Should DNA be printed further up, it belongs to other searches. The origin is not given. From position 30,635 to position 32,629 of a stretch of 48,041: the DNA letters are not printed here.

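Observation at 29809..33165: ParB-like protein coupled to a HerA/FtsK-type ATPase with tandem winged helices, in one operon with a DNA methyltransferase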

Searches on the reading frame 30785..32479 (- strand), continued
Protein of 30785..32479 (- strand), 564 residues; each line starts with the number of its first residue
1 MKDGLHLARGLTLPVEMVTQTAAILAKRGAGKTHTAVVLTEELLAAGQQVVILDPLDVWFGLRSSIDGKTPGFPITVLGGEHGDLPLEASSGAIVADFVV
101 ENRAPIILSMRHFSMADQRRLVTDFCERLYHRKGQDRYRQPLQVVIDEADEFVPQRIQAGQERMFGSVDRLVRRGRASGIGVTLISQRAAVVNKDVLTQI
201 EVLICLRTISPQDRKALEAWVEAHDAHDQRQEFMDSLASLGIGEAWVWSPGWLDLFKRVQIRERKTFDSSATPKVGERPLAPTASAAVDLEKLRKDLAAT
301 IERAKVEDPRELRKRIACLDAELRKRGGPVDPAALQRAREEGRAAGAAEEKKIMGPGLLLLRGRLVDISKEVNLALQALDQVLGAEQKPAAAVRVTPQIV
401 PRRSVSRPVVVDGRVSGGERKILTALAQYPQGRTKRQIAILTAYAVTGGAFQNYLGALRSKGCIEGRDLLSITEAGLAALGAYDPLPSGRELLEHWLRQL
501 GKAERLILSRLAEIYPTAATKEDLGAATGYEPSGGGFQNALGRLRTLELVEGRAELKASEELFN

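Call 48: fold_search(model_id=the predicted structure, library=pdb)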
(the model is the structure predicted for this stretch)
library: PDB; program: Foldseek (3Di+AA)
matches with E <= 10: 1900; with E <= 0.001: 244
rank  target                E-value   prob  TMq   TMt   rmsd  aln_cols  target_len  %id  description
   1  4d2i_B                2.7e-14  1.00  0.39  0.47   5.5       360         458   18  Crystal structure of the HerA hexameric DNA translocase from Sulfolobus solfataricus bound to AMP-PNP (released 2014-12-03)
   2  4d2i_A                4.0e-14  1.00  0.38  0.45   7.0       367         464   17  Crystal structure of the HerA hexameric DNA translocase from Sulfolobus solfataricus bound to AMP-PNP (released 2014-12-03)
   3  9x1m_A                5.0e-14  1.00  0.37  0.36  12.4       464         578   15  The cryo-EM structure of HerA-NurA complex with AMPPNP and dsDNA from Thermococcus kodakarensis (released 2026-02-04)
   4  8xau_E                1.6e-12  1.00  0.36  0.37  12.2       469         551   12  Cryo-EM structure of HerA (released 2024-06-05)
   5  8wiv_A                2.0e-12  1.00  0.35  0.48   7.3       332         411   18  Cryo-EM structure of a bacterial protein (released 2024-09-11)
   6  8wiv_D                7.0e-12  1.00  0.38  0.36   9.4       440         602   15  Cryo-EM structure of a bacterial protein (released 2024-09-11)
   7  8xav_A                7.4e-12  1.00  0.38  0.37  12.1       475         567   11  Cryo-EM structure of an anti-phage defense complex (released 2024-06-05)
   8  8xau_A                1.0e-11  1.00  0.35  0.35  15.6       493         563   13  Cryo-EM structure of HerA (released 2024-06-05)
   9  8wld_L                1.2e-11  1.00  0.38  0.32   9.9       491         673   13  Cryo-EM structure of SIR2/HerA antiphage complex (released 2024-09-11)
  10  9x1l_A                1.6e-11  1.00  0.35  0.34  16.2       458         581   15  The cryo-EM structure of HerA-NurA complex with AMPPNP from Thermococcus kodakarensis (released 2026-02-04)
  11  8wod_D                1.8e-11  1.00  0.37  0.42   7.1       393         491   15  Cryo-EM structure of SIR2/HerA complex (released 2024-09-11)
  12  8xau_F                2.1e-11  1.00  0.35  0.37  10.6       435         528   11  Cryo-EM structure of HerA (released 2024-06-05)
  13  8wiv_O                4.9e-11  1.00  0.37  0.32  11.0       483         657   13  Cryo-EM structure of a bacterial protein (released 2024-09-11)
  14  8wld_M                5.2e-11  1.00  0.37  0.31  10.4       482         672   13  Cryo-EM structure of SIR2/HerA antiphage complex (released 2024-09-11)
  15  8wj3_N                5.5e-11  1.00  0.37  0.39   8.4       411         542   15  Cryo-EM structure of a bacterial protein (released 2024-09-11)
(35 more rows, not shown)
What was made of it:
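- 31655..32479 (-): ATPase core (aa 1-275) of the 564-aa HerA/FtsK-clade protein: Walker A G29-K32-T33, Walker B D147-E148, RRGR 173-176, Q187. Foldseek: HerA 4d2i 2.7e-14, antiphage HerAs, STIV2 B204 with TMt 0.74-0.79 (call 48).
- On FtsK-HerA superfamily of P-loop pumping ATPases: Foldseek against HerA gives 2.7e-14 (call 48).
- HerA is the closest fold (call 48).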

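Call 50: find_encoding_contigs(protein=P0044, flank=8000, max_places=1)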
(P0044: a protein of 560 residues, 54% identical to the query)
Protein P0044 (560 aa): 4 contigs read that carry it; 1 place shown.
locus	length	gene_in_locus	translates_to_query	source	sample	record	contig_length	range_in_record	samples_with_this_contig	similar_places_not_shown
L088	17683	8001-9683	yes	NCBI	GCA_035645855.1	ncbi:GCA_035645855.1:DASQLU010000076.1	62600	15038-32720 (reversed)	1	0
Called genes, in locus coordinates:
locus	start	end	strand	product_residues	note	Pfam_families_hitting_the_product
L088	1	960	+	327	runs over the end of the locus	-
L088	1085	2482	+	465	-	PF00753:Lactamase_B, PF00581:Rhodanese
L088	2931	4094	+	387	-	PF01594:AI-2E_transport, PF13273:DUF4064 (weak)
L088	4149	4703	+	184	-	PF28549:NDPSase_N, PF00293:NUDIX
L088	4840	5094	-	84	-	-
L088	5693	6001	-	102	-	PF00216:Bac_DNA_binding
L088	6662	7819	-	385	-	PF00805:Pentapeptide, PF13576:Pentapeptide_3 (faint), PF13599:Pentapeptide_4, PF00805:Pentapeptide, PF13599:Pentapeptide_4, PF00805:Pentapeptide, PF01582:TIR, PF13676:TIR_2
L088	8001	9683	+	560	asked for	PF01935:DUF87, PF05872:HerA_C (weak)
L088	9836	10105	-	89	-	PF08281:Sigma70_r4_2 (faint)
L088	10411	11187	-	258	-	PF28130:DUF8371 (weak)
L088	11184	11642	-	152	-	-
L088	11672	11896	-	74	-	-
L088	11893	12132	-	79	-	-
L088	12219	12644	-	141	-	-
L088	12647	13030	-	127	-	PF13560:HTH_31, PF01381:HTH_3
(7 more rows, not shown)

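Call 51: find_encoding_contigs(protein=P0029, flank=8000, max_places=1)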
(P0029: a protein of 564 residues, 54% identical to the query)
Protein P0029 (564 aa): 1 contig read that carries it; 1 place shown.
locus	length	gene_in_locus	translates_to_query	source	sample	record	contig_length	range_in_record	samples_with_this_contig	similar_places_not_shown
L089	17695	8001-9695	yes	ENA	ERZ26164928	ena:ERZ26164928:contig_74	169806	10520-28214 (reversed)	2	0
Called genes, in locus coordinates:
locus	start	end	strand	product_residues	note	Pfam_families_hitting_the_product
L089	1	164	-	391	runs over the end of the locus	PF00479:G6PD_N, PF02781:G6PD_C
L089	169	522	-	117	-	PF00479:G6PD_N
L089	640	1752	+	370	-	-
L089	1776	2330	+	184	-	PF08207:EFP_N, PF01132:EFP, PF09285:Elong-fact-P_C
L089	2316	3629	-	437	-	PF03841:SelA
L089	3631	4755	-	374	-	PF01408:GFO_IDH_MocA, PF22725:GFO_IDH_MocA_C3, PF02894:GFO_IDH_MocA_C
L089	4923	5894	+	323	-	PF00535:Glycos_transf_2, PF10111:Glyco_tranf_2_2 (weak)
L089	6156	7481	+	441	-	PF01979:Amidohydro_1 (faint), PF07969:Amidohydro_3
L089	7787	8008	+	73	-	-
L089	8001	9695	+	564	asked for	PF05872:HerA_C (weak)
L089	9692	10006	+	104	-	-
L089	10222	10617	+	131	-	-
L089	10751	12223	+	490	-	PF04851:ResIII, PF00270:DEAD, PF00271:Helicase_C (weak)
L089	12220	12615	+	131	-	-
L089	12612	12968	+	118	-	-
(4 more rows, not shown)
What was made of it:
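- Closest known: 'HerA/FtsK capture' systems and mobile-element HerA/FtsK operons. Same: Some neighbours are of the same types, for example D5-type helicases (call 51).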

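Call 59: find_encoding_contigs(protein=P0002, flank=7000, max_places=1)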
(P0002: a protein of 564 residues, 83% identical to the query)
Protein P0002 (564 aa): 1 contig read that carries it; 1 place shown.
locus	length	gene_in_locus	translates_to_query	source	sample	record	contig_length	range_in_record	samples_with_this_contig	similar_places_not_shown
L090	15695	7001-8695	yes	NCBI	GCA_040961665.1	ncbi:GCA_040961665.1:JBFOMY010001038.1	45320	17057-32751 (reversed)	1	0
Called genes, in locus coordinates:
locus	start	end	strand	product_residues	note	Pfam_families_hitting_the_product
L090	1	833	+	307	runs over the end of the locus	PF04404:ERF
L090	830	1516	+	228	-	-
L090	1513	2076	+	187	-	-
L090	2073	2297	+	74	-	-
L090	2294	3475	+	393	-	-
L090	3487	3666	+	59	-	-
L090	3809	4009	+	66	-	-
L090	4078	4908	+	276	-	PF13730:HTH_36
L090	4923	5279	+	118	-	-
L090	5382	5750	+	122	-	-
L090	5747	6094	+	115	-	-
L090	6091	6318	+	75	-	-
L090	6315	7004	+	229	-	PF02195:ParB_N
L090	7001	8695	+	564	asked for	PF01935:DUF87 (weak), PF05872:HerA_C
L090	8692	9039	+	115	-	PF07463:NUMOD4 (weak), PF13392:HNH_3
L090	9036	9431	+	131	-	-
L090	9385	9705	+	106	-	-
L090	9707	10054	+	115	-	-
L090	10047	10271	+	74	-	-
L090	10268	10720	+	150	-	-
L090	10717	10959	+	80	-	-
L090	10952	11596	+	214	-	PF07505:DUF5131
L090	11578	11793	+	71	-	-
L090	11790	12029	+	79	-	-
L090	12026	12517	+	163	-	-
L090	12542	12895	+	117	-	PF03692:CxxCxxCC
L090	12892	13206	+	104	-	-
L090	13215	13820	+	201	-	-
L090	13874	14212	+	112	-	-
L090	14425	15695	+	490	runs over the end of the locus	-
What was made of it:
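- Sibling phage lacks the MTase: call 59. The sibling phage lacks the MTase (call 59).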

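Call 61: search_protein_families(library=pfam, proteins=[L002:7997-8347:+, L090:5747-6094:+, L090:6091-6318:+, L090:9036-9431:+], max_evalue=1)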
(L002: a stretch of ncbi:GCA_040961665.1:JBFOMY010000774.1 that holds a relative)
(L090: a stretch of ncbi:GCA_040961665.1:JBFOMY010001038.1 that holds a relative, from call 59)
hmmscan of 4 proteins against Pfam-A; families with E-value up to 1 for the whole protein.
L002:7997-8347:+ (116 aa): 4 families
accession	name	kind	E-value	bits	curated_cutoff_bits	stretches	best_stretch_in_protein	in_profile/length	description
PF08281.18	Sigma70_r4_2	-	0.016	15.2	25.7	0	18-38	23-43/54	Sigma-70, region 4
PF13384.12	HTH_23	-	0.075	13.3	24.6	0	20-44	16-40/50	Homeodomain-like domain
PF20432.4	Xre-like-HTH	-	0.082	13.7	25.8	1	49-75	19-51/63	Antitoxin Xre-like helix-turn-helix domain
PF09339.16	HTH_IclR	-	0.083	13.1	22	0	71-93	18-40/52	IclR helix-turn-helix domain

L090:5747-6094:+ (115 aa): 2 families
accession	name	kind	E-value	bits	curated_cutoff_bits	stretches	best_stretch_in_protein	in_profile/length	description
PF13412.12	HTH_24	-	0.096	12.7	21.9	1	10-44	7-41/48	Winged helix-turn-helix DNA-binding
PF05659.16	RPW8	-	0.21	11.7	30.4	1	23-77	30-88/139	Arabidopsis broad-spectrum mildew resistance protein RPW8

L090:6091-6318:+ (75 aa): 4 families
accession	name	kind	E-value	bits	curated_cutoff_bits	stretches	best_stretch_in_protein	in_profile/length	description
PF01363.27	FYVE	-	0.0003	21.3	27.8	1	31-68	7-45/67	FYVE zinc finger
PF02318.22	FYVE_2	-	0.022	15.4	27.2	1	21-65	43-89/118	FYVE-type zinc finger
PF02148.25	zf-UBP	-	0.081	13.6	22.7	1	35-67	1-30/63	Zn-finger in ubiquitin-hydrolases and other protein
PF22586.1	ANCHR-like_BBOX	-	0.22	12.1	27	1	35-65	2-28/39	ANCHR-like B-box zinc-binding domain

L090:9036-9431:+ (131 aa): 0 families

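Call 78: fold_search(model_id=the predicted structure, library=viral)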
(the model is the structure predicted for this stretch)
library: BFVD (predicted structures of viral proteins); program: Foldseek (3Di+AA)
matches with E <= 10: 1170; with E <= 0.001: 125
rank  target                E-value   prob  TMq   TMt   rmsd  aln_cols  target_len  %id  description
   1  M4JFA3                7.5e-13  1.00  0.36  0.78   4.7       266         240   16  Putative ATPase [Haloarcula hispanica virus PH1]
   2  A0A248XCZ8            1.3e-12  1.00  0.37  0.42  13.7       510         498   16  Helicase HerA-like C-terminal domain-containing protein [Klebsiella phage YMC16/01/N133_KPN_BP]
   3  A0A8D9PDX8            1.0e-10  1.00  0.31  0.55   6.1       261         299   16  NTPase [Corticoviridae sp.]
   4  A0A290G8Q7            2.3e-10  1.00  0.31  0.79   3.6       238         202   18  (no name in the UniProt tables at hand)
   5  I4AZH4                2.7e-09  1.00  0.26  0.18  28.6       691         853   12  (no name in the UniProt tables at hand)
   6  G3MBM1                3.6e-09  1.00  0.30  0.31   8.5       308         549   15  Gp155 [Bacillus phage G]
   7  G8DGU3                5.3e-09  1.00  0.28  0.51  23.9       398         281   14  (no name in the UniProt tables at hand)
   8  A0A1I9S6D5            5.8e-08  1.00  0.25  0.35  19.7       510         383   13  (no name in the UniProt tables at hand)
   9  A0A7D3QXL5            6.5e-08  1.00  0.28  0.59   8.5       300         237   10  VV A32-like packaging ATPase [Fadolivirus FV1/VV64]
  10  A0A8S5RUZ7            9.6e-08  1.00  0.26  0.26  11.5       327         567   14  DNA TRANSLOCASE FTSK [Siphoviridae sp. ctHip2]
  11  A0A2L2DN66            1.7e-07  1.00  0.24  0.44  14.1       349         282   10  Uncharacterized protein [Acanthamoeba polyphaga mimivirus]
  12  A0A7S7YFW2            2.0e-07  1.00  0.28  0.45  11.8       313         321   12  VV A32-like packaging ATPase [Medusavirus stheno T3]
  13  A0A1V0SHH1            2.3e-07  1.00  0.24  0.34   8.2       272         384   11  Packaging ATPase [Klosneuvirus KNV1]
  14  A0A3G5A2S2            3.1e-07  1.00  0.27  0.45  18.2       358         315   10  Packaging ATPase [Gaeavirus sp.]
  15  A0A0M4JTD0            3.8e-07  1.00  0.28  0.41  21.0       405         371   12  (no name in the UniProt tables at hand)
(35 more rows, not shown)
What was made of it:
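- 31655..32479 (-): BFVD: packaging ATPases of membrane-containing viruses (call 78).
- Closest known: Minimal packaging ATPases of membrane-containing viruses. Same: The ATPase core has a similar size and fold (TMt 0.74-0.79) (calls 48, 78).
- The core resembles the packaging ATPases of STIV2, PH1 and corticoviruses (calls 48, 78).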

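Call 96: find_related_loci(query=A1, collection=genome_contigs, flank=6000)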
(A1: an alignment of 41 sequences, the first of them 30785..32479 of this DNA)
Query A1 (564 aa) in genome_contigs; peptide patterns used: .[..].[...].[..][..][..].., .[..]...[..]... (x = any residue, [..] = any of these).
174 stretches matched a pattern; 141 encode a relative of the query (tblastn E <= 1e-3); the best 80 are kept; 80 distinct loci.
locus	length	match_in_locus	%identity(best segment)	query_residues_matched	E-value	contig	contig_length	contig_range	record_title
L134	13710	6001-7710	74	3-563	0e+0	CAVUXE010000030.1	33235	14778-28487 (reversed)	MAG: uncultured Spirochaetota bacterium isolate MFD04492.bin.2.86 genome assembly, contig: contig_15679, whole genome sh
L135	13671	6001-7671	54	4-564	0e+0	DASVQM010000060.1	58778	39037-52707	MAG TPA_asm: Pyrinomonadaceae bacterium isolate SMAG_U3208 k141_262366, whole genome shotgun sequence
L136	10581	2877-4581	80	5-563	0e+0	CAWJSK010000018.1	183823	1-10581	MAG: uncultured Spirochaetota bacterium isolate MFD01231.bin.2.51 genome assembly, contig: contig_6129, whole genome sho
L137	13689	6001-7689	52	5-564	0e+0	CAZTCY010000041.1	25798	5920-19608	MAG TPA_asm: uncultured Nitrosomonas sp. isolate SRP344714_co1_278 genome assembly, contig: NODE_3697_length_25798_cov_7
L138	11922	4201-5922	52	1-564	2e-172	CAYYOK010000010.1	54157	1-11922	MAG TPA_asm: uncultured bacterium isolate SRP304446_co1_88 genome assembly, contig: NODE_383_length_54157_cov_10.546856,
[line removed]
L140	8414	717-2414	45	5-563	1e-148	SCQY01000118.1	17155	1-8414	MAG: bacterium isolate FW021_bin.42 FW021_bin.42-23319, whole genome shotgun sequence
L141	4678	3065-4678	49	9-542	6e-151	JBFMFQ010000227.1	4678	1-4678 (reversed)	MAG: Candidatus Zixiibacteriota bacterium isolate MAG275 MAG275_227, whole genome shotgun sequence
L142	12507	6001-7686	46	1-562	1e-146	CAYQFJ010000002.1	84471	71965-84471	MAG TPA_asm: uncultured Actinotalea sp. isolate SRP263527_co1_49 genome assembly, contig: NODE_159_length_84471_cov_8.85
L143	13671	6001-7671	46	4-551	3e-145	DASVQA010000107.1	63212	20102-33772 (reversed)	MAG TPA_asm: Pyrinomonadaceae bacterium isolate SMAG_U3194 k141_529393, whole genome shotgun sequence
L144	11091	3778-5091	55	4-439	2e-143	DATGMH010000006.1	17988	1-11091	MAG TPA_asm: Bryobacteraceae bacterium isolate SMAG_U9907 k141_360853, whole genome shotgun sequence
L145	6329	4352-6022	45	5-563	2e-139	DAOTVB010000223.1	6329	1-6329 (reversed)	MAG TPA_asm: Chloroflexaceae bacterium isolate F7_114 k211_132480, whole genome shotgun sequence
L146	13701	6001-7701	44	5-562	2e-137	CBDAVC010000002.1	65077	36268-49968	MAG: Terriglobus sp. isolate d5143f35-40e1-4b89-85d2-7ba7ff67738c genome assembly, contig: contig_2, whole genome shotgu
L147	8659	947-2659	45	9-562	4e-137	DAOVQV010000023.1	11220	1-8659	MAG TPA_asm: Phycisphaerae bacterium isolate CSMAG_1584 CSMAG_1584_k141_30457_length_11220_cov_18.0000, whole genome sho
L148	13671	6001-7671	45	5-562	3e-136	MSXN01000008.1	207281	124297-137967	MAG: Nitrospira sp. ST-bin5 327, whole genome shotgun sequence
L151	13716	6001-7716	42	5-562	2e-133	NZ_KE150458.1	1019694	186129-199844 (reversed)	Microbacterium sp. oral taxon 186 str. F0373 acKdS-supercont1.2, whole genome shotgun sequence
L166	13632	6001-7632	41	11-563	2e-120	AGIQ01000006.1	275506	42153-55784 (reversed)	Mycolicibacterium rhodesiae JS60 ctg132, whole genome shotgun sequence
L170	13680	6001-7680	41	5-563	7e-119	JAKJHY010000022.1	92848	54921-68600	Mycobacterium sp. MBM sequence022, whole genome shotgun sequence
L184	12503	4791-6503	40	5-564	2e-113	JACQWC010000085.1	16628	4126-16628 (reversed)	MAG: Candidatus Rokuibacteriota bacterium isolate NC_groundwater_1479_Ag_S-0.65um_71_44 S_p65_S5_coassembly_k141_1919480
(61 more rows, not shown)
